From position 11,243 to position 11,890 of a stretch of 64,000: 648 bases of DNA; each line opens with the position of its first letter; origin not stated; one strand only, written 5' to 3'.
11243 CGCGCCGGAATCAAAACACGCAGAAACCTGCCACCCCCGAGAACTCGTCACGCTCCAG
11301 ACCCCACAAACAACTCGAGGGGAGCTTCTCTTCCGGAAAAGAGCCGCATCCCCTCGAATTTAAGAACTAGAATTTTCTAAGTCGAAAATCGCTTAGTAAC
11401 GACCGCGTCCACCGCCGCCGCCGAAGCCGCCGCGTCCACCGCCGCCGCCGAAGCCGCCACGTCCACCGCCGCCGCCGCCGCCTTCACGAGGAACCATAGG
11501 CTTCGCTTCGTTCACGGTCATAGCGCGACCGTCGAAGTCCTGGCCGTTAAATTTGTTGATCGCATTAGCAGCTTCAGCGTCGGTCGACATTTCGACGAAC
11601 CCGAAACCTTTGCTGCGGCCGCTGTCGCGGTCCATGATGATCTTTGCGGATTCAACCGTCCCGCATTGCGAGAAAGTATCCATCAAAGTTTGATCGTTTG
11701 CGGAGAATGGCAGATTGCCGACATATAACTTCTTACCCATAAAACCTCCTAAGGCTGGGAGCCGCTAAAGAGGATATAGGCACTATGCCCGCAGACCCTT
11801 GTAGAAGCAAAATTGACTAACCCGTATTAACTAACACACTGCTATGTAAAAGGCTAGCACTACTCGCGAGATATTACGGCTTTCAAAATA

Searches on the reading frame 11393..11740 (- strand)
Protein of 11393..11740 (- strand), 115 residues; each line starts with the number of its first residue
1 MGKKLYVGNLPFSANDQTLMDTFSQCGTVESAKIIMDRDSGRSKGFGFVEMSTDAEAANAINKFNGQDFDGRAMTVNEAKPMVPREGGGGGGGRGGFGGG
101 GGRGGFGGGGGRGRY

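Call 7: search_protein_families(library=pfam, proteins=[window:11393-11740:-], max_evalue=0.01)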
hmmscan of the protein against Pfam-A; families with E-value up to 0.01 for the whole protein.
window:11393-11740:- (115 aa): 1 family
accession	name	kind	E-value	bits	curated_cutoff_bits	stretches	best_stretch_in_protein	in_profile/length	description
PF00076.28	RRM_1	-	5.5e-22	77.8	20.7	1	5-74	1-69/70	RNA recognition motif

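Call 64: list_cluster_members(proteins=[L017:656-2539:+, L018:4359-4754:-, L016:6419-7093:-, window:11396-11740:-, window:11863-12756:-, P0022, P0024, P0023])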
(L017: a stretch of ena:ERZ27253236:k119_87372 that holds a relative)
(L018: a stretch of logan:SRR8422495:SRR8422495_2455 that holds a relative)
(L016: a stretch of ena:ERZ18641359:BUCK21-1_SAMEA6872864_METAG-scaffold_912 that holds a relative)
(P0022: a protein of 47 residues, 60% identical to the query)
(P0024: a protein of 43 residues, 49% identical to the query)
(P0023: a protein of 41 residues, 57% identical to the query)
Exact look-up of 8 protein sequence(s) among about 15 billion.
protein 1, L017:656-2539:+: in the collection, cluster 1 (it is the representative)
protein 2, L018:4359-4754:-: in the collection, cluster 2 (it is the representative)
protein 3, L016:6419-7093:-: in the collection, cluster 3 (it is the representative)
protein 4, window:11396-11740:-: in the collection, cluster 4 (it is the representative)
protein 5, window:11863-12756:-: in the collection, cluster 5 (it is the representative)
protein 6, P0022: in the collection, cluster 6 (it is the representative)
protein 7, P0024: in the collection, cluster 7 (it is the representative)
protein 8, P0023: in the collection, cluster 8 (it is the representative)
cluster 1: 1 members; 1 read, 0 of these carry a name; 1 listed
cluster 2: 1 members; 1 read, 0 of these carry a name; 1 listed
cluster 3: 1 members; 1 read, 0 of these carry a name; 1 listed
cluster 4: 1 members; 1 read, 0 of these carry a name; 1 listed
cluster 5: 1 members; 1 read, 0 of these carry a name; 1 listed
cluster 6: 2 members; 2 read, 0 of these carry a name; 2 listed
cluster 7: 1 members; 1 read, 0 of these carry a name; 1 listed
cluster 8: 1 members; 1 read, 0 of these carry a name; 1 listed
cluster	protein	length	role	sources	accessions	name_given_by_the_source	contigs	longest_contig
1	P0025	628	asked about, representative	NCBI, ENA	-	-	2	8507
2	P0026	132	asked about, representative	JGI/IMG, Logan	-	-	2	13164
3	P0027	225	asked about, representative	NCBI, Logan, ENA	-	-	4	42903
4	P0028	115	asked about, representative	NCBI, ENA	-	-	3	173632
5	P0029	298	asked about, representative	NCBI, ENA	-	-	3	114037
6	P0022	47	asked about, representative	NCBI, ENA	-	-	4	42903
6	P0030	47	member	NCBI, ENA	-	-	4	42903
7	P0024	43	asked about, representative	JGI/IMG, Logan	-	-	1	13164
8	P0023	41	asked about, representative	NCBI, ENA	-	-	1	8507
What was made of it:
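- The taxonomy of the other contigs could not be established (call 64).
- Tried and rejected: The cluster look-up returned no source names, so the taxonomy of the other contigs is unknown (call 64).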
